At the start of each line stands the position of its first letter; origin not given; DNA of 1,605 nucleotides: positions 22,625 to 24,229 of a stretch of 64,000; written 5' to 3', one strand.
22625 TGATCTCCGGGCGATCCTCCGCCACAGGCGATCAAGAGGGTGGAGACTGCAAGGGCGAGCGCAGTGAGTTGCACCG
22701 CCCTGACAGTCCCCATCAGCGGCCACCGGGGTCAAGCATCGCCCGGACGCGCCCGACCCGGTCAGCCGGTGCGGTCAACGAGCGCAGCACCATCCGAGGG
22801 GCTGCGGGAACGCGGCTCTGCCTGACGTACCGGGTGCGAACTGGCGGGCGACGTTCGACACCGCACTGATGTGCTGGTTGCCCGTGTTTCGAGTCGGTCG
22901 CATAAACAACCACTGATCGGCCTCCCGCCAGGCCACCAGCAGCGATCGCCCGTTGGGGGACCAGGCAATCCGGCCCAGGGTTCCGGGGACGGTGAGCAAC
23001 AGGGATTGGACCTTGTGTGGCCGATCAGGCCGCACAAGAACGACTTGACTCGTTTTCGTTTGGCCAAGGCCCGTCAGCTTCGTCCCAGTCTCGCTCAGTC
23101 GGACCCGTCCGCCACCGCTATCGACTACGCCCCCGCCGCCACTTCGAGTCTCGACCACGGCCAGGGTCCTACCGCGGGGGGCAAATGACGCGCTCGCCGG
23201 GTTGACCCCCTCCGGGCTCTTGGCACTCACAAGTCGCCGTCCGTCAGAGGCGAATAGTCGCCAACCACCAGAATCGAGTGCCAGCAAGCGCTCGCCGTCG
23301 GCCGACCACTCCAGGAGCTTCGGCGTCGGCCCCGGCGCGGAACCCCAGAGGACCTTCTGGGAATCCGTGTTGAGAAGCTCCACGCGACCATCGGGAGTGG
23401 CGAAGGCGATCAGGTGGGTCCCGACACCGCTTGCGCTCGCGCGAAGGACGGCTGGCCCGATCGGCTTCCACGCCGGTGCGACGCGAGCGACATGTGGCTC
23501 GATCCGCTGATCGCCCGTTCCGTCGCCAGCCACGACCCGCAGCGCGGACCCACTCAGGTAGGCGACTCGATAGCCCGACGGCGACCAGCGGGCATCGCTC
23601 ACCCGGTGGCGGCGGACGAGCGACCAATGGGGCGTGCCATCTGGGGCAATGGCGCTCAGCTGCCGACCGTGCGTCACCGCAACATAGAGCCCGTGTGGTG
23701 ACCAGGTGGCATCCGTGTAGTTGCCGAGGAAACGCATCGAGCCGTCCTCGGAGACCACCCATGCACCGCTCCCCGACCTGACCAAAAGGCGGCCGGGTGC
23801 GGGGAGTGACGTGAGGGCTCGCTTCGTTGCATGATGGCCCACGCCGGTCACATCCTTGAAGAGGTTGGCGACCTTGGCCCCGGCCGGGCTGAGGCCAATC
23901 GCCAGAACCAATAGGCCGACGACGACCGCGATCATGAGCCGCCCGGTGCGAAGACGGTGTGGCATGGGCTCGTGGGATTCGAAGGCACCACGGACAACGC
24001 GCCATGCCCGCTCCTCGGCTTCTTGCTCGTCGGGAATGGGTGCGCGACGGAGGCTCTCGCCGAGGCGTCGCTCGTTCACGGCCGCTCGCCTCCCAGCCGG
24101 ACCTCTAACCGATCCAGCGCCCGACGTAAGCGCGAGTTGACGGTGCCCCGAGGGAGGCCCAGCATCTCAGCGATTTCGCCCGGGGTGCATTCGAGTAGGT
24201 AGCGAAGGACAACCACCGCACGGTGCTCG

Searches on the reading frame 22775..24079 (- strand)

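Call 54: search_protein_families(library=pfam, proteins=[window:22775-24079:-], max_evalue=0.01)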
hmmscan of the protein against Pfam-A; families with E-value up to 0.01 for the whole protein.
window:22775-24079:- (434 aa): 2 families
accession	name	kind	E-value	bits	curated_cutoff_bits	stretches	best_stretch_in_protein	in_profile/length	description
PF12894.13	ANAPC4_WD40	-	4.5e-05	24.1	22.9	0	222-276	8-65/91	Anaphase-promoting complex subunit 4 WD40 domain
PF07676.18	PD40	-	0.0033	17.8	20.9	0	369-385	12-28/38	WD40-like Beta Propeller Repeat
